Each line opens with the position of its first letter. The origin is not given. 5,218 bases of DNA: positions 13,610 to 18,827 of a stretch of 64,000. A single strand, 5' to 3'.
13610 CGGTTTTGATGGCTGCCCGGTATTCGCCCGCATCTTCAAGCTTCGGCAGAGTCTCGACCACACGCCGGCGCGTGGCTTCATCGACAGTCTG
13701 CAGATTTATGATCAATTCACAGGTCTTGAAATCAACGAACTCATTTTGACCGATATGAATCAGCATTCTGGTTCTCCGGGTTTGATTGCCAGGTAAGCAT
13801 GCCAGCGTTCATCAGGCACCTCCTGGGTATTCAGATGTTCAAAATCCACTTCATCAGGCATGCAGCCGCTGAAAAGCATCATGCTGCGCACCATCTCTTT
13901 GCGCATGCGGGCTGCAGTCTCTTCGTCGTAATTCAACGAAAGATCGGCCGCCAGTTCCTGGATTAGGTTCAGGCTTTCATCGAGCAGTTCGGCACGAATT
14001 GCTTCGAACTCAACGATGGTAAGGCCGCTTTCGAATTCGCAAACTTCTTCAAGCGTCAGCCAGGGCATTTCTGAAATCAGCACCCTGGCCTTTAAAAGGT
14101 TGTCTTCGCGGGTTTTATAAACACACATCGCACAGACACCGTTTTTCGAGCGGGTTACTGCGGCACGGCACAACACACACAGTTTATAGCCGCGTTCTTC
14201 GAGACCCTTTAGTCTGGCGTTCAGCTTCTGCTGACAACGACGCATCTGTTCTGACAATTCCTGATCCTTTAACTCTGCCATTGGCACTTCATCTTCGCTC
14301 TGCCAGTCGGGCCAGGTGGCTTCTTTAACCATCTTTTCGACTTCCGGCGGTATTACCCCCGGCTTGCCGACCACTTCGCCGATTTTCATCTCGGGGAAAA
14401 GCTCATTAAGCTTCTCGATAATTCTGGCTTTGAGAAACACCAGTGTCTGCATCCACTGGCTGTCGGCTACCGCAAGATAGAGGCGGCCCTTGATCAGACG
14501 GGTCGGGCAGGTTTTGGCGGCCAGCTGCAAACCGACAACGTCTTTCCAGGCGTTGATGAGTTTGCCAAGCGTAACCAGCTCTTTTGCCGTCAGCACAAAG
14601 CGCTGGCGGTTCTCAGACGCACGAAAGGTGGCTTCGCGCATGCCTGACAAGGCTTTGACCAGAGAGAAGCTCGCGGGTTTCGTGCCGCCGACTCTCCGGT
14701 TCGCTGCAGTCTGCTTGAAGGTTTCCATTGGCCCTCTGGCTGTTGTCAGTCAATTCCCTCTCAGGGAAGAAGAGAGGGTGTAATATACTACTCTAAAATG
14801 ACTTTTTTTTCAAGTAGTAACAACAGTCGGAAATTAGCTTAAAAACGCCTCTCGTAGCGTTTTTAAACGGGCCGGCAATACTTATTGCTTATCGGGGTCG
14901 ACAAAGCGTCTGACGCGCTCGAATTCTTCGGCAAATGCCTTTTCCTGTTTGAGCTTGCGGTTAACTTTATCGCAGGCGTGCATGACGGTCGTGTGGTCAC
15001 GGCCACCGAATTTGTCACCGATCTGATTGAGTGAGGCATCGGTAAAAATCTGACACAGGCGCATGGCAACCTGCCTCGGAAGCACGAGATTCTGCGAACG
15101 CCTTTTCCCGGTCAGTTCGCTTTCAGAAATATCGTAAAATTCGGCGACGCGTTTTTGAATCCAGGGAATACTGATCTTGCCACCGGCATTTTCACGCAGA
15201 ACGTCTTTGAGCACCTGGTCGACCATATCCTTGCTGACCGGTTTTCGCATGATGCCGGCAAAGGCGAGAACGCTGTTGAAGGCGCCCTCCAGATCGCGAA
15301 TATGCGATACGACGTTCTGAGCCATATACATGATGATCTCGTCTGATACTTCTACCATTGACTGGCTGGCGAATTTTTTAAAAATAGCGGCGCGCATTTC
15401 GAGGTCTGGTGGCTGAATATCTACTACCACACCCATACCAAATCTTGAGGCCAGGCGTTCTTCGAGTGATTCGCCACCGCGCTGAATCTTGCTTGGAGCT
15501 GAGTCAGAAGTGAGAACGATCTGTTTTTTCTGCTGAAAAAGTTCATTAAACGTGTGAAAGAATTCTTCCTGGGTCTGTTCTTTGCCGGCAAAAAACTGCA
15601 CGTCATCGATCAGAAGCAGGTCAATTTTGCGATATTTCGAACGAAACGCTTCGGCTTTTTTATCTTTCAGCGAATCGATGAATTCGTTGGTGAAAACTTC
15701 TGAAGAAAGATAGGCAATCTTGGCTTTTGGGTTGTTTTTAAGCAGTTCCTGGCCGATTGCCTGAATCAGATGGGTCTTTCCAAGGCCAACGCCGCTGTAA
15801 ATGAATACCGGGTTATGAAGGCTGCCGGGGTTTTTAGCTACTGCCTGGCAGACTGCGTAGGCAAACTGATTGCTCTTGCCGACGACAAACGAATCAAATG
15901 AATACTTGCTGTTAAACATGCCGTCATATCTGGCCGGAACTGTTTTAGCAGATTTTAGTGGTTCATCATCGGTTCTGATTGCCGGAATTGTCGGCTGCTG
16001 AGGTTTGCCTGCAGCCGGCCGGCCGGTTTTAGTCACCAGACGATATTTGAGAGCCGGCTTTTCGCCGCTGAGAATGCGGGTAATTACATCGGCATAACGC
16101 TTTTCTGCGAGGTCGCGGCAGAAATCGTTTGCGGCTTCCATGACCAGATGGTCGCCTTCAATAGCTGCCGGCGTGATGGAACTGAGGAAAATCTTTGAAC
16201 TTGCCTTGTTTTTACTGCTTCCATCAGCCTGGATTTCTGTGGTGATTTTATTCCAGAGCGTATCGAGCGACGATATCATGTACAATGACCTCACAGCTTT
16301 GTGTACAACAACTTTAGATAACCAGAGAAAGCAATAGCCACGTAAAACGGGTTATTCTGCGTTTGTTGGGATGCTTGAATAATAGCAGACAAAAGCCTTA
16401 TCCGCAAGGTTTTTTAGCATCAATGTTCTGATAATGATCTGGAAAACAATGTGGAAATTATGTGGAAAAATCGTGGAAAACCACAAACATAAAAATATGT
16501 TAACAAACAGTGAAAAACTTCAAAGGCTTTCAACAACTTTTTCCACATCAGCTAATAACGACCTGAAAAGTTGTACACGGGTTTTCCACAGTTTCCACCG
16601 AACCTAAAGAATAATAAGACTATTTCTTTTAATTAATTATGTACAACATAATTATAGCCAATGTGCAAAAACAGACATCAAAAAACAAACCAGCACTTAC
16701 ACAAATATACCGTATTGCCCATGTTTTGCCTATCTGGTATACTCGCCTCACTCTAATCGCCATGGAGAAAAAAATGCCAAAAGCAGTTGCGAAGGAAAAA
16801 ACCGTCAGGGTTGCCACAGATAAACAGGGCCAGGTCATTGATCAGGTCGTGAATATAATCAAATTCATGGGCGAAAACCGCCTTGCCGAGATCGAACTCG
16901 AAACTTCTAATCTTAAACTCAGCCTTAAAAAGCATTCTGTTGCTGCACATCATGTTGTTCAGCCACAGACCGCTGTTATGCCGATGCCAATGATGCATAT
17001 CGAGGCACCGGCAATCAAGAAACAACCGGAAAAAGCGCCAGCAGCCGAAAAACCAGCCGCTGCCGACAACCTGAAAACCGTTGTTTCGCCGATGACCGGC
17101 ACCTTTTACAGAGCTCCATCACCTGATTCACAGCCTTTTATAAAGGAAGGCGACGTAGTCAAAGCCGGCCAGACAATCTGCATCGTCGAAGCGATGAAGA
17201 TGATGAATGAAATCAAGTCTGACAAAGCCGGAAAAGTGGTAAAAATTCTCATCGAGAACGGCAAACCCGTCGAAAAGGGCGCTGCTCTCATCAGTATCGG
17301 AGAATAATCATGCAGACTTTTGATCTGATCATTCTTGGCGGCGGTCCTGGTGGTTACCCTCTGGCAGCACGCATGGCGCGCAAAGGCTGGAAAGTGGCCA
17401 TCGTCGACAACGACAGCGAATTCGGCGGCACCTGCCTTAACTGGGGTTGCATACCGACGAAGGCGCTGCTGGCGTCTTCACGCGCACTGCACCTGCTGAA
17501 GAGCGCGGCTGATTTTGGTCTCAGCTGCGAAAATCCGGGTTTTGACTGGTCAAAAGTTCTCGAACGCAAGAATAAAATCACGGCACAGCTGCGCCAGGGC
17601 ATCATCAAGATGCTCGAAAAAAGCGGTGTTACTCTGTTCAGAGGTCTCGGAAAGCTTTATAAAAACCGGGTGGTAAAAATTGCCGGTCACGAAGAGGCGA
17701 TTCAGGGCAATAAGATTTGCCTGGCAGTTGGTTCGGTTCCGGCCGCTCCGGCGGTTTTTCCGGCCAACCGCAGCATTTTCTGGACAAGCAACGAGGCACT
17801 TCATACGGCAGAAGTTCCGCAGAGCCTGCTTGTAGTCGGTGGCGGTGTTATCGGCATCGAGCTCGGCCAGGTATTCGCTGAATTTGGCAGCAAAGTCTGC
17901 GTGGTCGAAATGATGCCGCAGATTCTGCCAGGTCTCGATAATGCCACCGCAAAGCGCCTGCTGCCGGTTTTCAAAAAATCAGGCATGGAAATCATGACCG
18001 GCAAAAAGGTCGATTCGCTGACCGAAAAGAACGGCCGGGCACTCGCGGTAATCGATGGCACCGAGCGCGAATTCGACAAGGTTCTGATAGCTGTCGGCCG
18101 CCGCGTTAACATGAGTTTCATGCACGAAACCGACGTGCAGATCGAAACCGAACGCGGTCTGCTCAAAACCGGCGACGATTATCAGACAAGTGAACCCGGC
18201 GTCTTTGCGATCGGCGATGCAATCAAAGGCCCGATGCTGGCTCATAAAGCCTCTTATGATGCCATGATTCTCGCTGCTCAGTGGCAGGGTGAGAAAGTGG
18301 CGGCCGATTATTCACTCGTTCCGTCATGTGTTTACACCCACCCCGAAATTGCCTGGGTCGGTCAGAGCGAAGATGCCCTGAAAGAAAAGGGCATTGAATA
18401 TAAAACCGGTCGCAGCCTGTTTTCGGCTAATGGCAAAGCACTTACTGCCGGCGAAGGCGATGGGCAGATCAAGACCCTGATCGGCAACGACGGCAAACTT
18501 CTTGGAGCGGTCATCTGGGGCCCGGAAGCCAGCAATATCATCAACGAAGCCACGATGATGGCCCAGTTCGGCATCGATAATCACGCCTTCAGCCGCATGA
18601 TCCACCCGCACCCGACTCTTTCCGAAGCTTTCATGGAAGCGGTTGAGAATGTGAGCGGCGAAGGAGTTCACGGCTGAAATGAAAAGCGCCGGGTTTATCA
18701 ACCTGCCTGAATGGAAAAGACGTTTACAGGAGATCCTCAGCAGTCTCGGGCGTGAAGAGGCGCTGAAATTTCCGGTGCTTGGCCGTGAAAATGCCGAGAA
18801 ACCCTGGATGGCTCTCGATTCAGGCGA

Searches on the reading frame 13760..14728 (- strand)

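Call 71: search_protein_families(library=pfam, proteins=[window:13760-14728:-], max_evalue=0.001)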
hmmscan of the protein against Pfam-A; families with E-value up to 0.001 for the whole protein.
window:13760-14728:- (322 aa): 1 family
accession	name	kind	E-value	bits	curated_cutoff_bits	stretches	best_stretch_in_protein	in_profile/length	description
PF05258.17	DciA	-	2.6e-14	53.6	24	1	50-119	18-87/89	Dna[CI] antecedent, DciA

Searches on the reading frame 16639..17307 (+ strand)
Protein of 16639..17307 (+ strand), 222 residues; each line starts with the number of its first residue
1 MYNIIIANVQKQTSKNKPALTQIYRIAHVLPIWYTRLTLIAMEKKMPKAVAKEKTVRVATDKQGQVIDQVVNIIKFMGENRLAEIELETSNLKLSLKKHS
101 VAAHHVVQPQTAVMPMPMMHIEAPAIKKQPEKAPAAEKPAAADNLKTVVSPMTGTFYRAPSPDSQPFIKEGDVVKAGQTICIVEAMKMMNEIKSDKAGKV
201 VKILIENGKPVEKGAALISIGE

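Call 71: search_protein_families(library=pfam, proteins=[window:16639-17307:+], max_evalue=0.001)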
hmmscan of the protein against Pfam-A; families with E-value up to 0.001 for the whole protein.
window:16639-17307:+ (222 aa): 2 families
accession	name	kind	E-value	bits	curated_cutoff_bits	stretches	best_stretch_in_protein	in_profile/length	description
PF00364.28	Biotin_lipoyl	-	1.4e-23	82.9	22.1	1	147-220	2-73/73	Biotin-requiring enzyme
PF13533.13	Biotin_lipoyl_2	-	5.5e-08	32.9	29.8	1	192-220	3-31/32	Biotin-lipoyl like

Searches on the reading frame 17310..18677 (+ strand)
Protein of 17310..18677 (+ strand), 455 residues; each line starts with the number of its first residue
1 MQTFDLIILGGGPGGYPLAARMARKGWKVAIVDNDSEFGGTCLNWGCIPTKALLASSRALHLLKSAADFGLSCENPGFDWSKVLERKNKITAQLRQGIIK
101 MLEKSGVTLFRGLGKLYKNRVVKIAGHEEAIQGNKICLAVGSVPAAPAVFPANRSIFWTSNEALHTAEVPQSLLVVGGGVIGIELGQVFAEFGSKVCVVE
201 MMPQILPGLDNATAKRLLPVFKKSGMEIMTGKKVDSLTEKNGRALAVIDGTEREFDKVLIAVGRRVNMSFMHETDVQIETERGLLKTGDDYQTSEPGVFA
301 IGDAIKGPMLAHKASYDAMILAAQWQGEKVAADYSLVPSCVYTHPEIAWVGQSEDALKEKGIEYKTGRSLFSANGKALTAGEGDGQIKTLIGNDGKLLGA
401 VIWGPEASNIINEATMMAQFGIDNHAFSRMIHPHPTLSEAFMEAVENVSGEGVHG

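Call 71: search_protein_families(library=pfam, proteins=[window:17310-18677:+], max_evalue=0.001)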
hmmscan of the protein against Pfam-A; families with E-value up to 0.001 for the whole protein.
window:17310-18677:+ (455 aa): 16 families
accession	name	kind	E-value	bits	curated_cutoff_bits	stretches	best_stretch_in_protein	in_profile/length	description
PF07992.20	Pyr_redox_2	-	1.1e-61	209.3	26.1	1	4-317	1-290/291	Pyridine nucleotide-disulphide oxidoreductase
PF02852.28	Pyr_redox_dim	-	9.5e-30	103.5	25.3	1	337-444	1-109/110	Pyridine nucleotide-disulphide oxidoreductase, dimerisation domain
PF00070.33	Pyr_redox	-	1.1e-21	77.6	22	1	173-242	2-71/82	Pyridine nucleotide-disulphide oxidoreductase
PF13738.12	Pyr_redox_3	-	1.2e-07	31.7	30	1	7-302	1-305/305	Pyridine nucleotide-disulphide oxidoreductase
PF01266.30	DAO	-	3.4e-07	30.6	27.9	0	5-49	1-47/353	FAD dependent oxidoreductase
PF13450.12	NAD_binding_8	-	2.1e-06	28.4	21.9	1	8-44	1-37/68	NAD(P)-binding Rossmann-like domain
PF00890.30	FAD_binding_2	-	6e-06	26.1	20.4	1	5-41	1-37/414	FAD binding domain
PF12831.13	FAD_oxidored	-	7.3e-06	26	27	1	5-42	1-38/416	FAD dependent oxidoreductase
PF03486.20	HI0933_like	-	1.5e-05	25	50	0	5-39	2-36/244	HI0933-like protein Rossmann domain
PF13434.12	Lys_Orn_oxgnase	-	2.5e-05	24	21.3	1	116-185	131-203/339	L-lysine 6-monooxygenase/L-ornithine 5-monooxygenase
PF01494.25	FAD_binding_3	-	5.2e-05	23.1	22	0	5-38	3-36/349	FAD binding domain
PF02737.24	3HCDH_N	-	9.1e-05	22.9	22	0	174-224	3-53/180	3-hydroxyacyl-CoA dehydrogenase, NAD binding domain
PF01946.23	Thi4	-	0.00014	21.6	26.2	0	4-63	18-77/235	Thi4 family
PF03721.20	UDPG_MGDP_dh_N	-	0.00037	20.6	27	0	174-208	4-38/187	UDP-glucose/GDP-mannose dehydrogenase family, NAD binding domain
PF01134.28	GIDA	-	0.00058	19.5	22.1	0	5-57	1-50/391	Glucose inhibited division protein A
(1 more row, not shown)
